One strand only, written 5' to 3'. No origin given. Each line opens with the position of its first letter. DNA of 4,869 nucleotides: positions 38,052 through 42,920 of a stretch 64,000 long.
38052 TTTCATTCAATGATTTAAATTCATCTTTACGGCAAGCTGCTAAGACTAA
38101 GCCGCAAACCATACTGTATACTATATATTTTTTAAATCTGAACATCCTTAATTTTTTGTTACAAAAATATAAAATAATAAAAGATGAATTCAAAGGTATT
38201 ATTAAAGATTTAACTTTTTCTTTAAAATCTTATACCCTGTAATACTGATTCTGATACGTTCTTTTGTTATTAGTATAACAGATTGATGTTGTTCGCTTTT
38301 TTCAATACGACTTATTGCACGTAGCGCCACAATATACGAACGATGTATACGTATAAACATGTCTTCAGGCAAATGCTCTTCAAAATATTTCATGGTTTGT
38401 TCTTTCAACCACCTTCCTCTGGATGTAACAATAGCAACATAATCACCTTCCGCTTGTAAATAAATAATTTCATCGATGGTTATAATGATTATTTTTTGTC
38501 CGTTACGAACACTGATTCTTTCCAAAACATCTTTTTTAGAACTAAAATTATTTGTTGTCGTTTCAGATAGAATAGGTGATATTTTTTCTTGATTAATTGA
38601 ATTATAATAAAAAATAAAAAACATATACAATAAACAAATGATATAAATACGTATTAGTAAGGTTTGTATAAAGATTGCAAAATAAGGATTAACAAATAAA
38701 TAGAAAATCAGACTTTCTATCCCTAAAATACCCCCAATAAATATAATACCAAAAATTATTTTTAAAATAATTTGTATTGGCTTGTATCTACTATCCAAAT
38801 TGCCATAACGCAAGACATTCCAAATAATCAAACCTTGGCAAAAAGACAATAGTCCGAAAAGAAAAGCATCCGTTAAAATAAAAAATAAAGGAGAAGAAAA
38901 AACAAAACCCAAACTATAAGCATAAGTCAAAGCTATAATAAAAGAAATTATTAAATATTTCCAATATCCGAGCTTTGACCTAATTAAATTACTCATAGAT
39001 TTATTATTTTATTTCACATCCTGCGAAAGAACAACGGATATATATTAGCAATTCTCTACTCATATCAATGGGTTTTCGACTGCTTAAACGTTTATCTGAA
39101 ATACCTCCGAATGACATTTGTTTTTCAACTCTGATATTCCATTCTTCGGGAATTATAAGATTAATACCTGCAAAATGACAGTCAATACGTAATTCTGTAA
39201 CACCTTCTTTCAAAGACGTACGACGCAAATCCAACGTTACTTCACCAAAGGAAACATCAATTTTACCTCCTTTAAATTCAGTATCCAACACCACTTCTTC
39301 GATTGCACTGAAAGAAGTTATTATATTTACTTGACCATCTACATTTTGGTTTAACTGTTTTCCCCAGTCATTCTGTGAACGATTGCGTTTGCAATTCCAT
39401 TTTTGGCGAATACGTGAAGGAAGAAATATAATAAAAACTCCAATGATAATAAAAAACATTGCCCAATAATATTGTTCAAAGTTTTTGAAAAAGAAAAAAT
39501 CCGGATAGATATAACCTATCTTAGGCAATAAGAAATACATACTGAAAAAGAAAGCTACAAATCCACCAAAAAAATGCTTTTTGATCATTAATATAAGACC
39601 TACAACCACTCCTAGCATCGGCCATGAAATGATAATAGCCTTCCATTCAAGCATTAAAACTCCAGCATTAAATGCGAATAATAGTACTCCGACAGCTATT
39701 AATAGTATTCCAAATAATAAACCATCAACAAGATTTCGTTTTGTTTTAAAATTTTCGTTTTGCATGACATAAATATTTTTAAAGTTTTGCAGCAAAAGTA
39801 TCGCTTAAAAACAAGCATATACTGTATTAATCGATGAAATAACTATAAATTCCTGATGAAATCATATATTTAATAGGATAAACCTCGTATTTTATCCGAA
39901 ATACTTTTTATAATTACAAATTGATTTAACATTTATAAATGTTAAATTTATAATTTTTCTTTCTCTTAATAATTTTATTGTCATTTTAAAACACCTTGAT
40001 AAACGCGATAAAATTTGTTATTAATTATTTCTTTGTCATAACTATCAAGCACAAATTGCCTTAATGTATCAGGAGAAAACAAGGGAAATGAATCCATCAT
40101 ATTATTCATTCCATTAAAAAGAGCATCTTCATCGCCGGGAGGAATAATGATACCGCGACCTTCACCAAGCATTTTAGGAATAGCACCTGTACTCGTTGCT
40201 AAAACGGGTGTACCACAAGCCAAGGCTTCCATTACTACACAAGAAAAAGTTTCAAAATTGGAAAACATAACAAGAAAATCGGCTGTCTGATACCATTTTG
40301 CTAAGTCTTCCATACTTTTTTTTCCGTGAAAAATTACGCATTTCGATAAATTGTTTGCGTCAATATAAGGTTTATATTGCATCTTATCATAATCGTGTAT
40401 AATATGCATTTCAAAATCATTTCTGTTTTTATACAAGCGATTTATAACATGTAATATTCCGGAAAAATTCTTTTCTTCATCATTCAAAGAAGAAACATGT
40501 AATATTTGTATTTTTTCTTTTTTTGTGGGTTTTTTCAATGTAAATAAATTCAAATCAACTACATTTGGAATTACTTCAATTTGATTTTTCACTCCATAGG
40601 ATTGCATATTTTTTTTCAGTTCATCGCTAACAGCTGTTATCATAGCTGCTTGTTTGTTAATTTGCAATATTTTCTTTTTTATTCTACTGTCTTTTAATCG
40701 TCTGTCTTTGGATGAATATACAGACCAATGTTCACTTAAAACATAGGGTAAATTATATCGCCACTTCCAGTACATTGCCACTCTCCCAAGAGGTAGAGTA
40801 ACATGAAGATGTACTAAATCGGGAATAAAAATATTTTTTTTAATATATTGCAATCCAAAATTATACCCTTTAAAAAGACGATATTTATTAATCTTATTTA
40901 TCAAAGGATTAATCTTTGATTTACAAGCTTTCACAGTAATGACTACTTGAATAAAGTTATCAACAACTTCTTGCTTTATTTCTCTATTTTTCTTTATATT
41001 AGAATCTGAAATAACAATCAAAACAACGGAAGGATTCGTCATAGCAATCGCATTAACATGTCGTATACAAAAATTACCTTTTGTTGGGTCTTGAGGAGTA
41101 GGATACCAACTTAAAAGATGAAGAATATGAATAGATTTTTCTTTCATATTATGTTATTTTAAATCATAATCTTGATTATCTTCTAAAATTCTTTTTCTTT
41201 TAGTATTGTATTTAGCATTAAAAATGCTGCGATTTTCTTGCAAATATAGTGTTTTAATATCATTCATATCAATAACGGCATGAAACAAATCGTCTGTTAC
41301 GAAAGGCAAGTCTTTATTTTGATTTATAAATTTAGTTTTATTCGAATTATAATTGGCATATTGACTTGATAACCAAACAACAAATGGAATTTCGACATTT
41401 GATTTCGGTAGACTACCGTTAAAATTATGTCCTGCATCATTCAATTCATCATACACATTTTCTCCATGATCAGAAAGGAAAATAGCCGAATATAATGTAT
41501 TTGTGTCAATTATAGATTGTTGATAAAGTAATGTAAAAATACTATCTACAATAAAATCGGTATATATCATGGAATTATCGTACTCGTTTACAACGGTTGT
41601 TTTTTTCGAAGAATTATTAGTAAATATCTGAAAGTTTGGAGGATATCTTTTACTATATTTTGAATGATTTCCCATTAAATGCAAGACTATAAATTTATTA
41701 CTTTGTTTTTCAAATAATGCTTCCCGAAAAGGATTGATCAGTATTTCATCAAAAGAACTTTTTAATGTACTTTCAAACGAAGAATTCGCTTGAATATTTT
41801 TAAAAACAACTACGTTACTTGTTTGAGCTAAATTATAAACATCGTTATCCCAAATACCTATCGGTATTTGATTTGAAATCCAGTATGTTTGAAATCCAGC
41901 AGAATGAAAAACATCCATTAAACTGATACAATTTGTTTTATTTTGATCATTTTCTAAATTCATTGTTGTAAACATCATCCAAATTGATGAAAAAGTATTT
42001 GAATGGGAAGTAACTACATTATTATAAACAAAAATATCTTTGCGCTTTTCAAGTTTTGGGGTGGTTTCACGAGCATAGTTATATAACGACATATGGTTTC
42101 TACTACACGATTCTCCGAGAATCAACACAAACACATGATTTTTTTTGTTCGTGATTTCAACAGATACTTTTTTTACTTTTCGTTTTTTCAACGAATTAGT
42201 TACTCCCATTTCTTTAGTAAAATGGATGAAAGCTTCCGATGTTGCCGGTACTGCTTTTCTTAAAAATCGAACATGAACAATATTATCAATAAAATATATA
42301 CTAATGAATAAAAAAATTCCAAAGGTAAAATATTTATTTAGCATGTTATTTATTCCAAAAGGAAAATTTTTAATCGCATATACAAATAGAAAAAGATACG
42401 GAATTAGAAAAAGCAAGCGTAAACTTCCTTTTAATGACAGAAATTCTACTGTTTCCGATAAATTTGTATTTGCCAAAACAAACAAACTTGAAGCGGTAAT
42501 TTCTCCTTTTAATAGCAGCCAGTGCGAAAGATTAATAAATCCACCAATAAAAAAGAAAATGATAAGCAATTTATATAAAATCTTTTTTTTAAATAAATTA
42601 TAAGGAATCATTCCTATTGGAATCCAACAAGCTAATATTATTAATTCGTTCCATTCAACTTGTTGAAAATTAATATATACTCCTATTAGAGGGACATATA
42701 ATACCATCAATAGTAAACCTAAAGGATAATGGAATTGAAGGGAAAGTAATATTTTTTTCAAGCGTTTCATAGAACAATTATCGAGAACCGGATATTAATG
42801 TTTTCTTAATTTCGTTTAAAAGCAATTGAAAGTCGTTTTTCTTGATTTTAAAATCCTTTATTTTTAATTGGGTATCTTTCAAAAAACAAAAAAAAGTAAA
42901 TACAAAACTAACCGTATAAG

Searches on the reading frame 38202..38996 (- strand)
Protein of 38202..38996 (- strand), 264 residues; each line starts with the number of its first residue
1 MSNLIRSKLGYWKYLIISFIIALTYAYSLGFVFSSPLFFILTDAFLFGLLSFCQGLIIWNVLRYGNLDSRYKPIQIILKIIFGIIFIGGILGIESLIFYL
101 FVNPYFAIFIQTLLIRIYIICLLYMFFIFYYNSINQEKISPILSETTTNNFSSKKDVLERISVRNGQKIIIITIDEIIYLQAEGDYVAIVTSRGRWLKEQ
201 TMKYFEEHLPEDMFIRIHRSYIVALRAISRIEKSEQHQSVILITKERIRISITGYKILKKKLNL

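Call 15: search_protein_families(library=pfam, proteins=[window:38202-38996:-], max_evalue=0.001)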
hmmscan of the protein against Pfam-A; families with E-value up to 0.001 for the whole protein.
window:38202-38996:- (264 aa): 1 family
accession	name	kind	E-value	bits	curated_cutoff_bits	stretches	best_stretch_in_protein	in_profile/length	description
PF04397.21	LytTR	-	7.5e-22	77.8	22.6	1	168-262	2-97/98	LytTr DNA-binding domain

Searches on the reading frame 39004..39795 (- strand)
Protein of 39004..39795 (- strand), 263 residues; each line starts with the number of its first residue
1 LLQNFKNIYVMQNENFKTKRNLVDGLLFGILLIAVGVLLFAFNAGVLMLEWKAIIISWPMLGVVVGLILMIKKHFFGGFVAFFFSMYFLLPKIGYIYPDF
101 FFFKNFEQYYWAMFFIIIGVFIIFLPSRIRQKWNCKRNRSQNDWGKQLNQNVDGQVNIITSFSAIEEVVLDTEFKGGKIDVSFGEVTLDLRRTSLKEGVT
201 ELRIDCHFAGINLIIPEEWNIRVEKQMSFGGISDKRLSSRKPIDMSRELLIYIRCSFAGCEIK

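Call 15: search_protein_families(library=pfam, proteins=[window:39004-39795:-], max_evalue=0.001)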
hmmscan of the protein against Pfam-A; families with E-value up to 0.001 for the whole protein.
window:39004-39795:- (263 aa): 3 families
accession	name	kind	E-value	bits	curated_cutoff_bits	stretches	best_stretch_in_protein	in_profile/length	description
PF22570.1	LiaF-TM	-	1.5e-11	45.4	27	1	27-128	1-96/98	LiaF transmembrane domain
PF18917.5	LiaI-LiaF-like_TM1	-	1.6e-07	31.7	27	1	26-69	1-41/42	LiaI-LiaF-like transmembrane region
PF09922.15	LiaF-like_C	-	1.5e-06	28.5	29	1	174-233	14-73/114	Cell wall-active antibiotics response LiaF, C-terminal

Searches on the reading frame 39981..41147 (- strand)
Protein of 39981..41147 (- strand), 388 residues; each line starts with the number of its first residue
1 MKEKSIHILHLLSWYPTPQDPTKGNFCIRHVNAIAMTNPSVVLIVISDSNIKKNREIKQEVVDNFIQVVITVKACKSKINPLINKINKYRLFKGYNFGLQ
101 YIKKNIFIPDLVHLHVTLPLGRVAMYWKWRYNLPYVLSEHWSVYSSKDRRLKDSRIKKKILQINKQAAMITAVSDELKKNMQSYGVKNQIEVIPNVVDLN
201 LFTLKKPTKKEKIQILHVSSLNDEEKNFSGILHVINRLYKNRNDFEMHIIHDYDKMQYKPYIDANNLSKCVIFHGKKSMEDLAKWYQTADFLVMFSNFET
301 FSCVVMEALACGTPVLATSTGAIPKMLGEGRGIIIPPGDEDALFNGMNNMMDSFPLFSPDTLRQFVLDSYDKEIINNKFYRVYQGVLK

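Call 15: search_protein_families(library=pfam, proteins=[window:39981-41147:-], max_evalue=0.001)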
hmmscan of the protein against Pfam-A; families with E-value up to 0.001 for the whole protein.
window:39981-41147:- (388 aa): 6 families
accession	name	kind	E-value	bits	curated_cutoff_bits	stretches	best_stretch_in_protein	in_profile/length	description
PF00534.26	Glycos_transf_1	-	3.1e-25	89.1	26.4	1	206-352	9-157/172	Glycosyl transferases group 1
PF13692.12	Glyco_trans_1_4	-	2.2e-24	86.8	27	1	214-352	3-141/142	Glycosyl transferases group 1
PF13439.12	Glyco_transf_4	-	3.3e-16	60.2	28.5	1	102-200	68-169/170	Glycosyltransferase Family 4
PF20706.3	GT4-conflict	-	1.2e-08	34.8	26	1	148-323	128-316/385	Family 4 Glycosyltransferase in conflict systems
PF13579.12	Glyco_trans_4_4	-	1.3e-06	29.3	29.7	1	109-195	72-157/158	Glycosyl transferase 4-like domain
PF13524.12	Glyco_trans_1_2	-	0.00019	21.8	25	1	270-335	28-97/144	Glycosyl transferase-like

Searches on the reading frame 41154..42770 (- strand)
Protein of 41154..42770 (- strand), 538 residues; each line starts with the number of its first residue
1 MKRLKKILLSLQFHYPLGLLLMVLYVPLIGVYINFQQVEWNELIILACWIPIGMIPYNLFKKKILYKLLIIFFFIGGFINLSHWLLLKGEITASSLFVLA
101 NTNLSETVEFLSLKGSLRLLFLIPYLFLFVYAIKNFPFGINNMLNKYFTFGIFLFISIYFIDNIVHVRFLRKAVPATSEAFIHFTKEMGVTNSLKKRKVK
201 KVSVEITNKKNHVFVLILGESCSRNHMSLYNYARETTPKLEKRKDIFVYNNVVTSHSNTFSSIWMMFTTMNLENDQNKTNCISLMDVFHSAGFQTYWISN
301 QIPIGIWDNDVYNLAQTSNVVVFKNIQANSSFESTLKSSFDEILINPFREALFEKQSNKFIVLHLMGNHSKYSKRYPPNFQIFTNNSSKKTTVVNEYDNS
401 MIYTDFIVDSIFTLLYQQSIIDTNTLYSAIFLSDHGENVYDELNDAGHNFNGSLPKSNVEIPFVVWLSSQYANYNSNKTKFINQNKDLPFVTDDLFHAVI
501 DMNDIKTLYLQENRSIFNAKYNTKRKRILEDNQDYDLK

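Call 15: search_protein_families(library=pfam, proteins=[window:41154-42770:-], max_evalue=0.001)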
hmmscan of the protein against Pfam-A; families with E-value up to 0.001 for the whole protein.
window:41154-42770:- (538 aa): 1 family
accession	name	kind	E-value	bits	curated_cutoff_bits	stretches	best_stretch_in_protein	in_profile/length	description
PF00884.28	Sulfatase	-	2.8e-40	138.9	25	1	214-501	3-297/301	Sulfatase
